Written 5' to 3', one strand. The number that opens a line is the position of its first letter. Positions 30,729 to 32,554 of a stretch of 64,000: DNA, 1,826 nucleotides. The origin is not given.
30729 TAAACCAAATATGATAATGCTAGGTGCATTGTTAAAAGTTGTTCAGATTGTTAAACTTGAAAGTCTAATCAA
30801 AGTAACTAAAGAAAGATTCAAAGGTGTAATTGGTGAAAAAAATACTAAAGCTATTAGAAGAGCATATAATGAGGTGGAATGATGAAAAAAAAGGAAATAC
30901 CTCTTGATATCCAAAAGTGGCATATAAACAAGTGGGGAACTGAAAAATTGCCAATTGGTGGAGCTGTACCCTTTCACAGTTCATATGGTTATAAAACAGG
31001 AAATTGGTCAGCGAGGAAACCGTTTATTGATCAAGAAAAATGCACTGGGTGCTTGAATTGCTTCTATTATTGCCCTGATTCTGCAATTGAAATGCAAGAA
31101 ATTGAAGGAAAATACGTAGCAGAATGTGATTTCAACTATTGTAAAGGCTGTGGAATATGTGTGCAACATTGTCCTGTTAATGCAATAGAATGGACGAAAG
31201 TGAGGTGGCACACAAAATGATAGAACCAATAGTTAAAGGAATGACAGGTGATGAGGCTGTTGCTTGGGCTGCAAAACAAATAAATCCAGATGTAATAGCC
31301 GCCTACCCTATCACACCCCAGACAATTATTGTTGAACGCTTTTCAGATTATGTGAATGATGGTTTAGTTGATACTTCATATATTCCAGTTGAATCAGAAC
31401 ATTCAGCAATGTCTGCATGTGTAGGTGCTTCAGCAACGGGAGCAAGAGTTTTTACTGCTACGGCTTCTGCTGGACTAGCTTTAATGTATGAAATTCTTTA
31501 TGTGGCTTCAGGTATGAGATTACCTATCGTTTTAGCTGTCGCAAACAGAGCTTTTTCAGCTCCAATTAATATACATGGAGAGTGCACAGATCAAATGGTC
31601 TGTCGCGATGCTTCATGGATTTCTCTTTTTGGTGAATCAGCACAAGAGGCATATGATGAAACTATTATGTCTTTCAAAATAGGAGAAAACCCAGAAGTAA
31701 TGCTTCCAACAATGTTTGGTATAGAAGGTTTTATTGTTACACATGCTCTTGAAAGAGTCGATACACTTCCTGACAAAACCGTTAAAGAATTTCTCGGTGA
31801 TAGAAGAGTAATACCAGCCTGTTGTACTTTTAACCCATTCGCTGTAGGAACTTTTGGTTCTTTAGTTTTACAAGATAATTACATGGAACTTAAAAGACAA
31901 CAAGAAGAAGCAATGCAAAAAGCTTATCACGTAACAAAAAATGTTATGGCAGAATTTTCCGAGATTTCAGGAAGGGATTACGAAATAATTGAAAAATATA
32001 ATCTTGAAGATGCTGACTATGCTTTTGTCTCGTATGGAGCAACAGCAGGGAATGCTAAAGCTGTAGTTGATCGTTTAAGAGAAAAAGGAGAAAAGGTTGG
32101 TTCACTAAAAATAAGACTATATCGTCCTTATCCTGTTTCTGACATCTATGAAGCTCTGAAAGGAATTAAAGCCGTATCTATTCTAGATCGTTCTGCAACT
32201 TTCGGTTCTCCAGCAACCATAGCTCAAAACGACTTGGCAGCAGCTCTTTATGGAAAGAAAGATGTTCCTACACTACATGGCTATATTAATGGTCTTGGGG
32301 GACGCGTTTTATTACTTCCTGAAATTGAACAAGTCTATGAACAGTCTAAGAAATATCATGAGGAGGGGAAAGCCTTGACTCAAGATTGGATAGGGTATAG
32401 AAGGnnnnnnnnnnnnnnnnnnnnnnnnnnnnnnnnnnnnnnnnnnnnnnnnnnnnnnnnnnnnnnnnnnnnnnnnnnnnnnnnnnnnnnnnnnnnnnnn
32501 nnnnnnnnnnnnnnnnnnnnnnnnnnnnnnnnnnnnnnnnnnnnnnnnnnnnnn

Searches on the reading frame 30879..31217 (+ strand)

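Call 46: search_protein_families(library=pfam, proteins=[window:30879-31217:+], max_evalue=0.001)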
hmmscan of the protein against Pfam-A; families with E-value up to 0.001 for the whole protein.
window:30879-31217:+ (113 aa): 11 families
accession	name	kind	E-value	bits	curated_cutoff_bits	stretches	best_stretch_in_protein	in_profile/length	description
PF00037.32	Fer4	-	1.1e-14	54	21.1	2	84-104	4-24/24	4Fe-4S binding domain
PF14697.11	Fer4_21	-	4.3e-12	46.4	35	1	49-104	2-58/59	4Fe-4S dicluster domain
PF12797.12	Fer4_2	-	2.9e-10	39.8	24.5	1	47-66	2-21/22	4Fe-4S binding domain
PF12837.12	Fer4_6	-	1.9e-09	37.4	25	1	48-70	2-24/24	4Fe-4S binding domain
PF12838.12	Fer4_7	-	2.4e-09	38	27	1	54-102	1-52/52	4Fe-4S dicluster domain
PF13237.11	Fer4_10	-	1e-08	35.4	25.5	1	48-99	2-53/53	4Fe-4S dicluster domain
PF25160.1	LdpA_Fe-S-bd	-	4.8e-07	29.9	27.6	0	87-106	27-46/49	LdpA Fe-S cluster-binding domain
PF13187.11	Fer4_9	-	7.5e-07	29.5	27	1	54-103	1-52/52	4Fe-4S dicluster domain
PF13484.11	Fer4_16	-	1.1e-06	29.8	30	0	88-106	2-20/66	4Fe-4S double cluster binding domain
PF12800.12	Fer4_4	-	0.00013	22.4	24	0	53-66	2-15/17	4Fe-4S binding domain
PF12798.12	Fer4_3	-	0.00018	22.6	27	0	88-102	1-15/15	4Fe-4S binding domain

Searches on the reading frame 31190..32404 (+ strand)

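Call 63: search_protein_families(library=pfam, proteins=[window:31190-32404:+], max_evalue=0.01)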
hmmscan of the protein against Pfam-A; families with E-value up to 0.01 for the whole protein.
window:31190-32404:+ (405 aa): 3 families
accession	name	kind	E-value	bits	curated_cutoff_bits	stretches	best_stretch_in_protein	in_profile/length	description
PF01855.24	POR_N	-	3.9e-65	220.3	27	1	27-253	2-230/231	Pyruvate flavodoxin/ferredoxin oxidoreductase, thiamine diP-bdg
PF17147.9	PFOR_II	-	1.1e-24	87.1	27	1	275-374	1-97/102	Pyruvate:ferredoxin oxidoreductase core domain II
PF02780.25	Transketolase_C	-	0.003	17.9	25.9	0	273-357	8-92/124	Transketolase, C-terminal domain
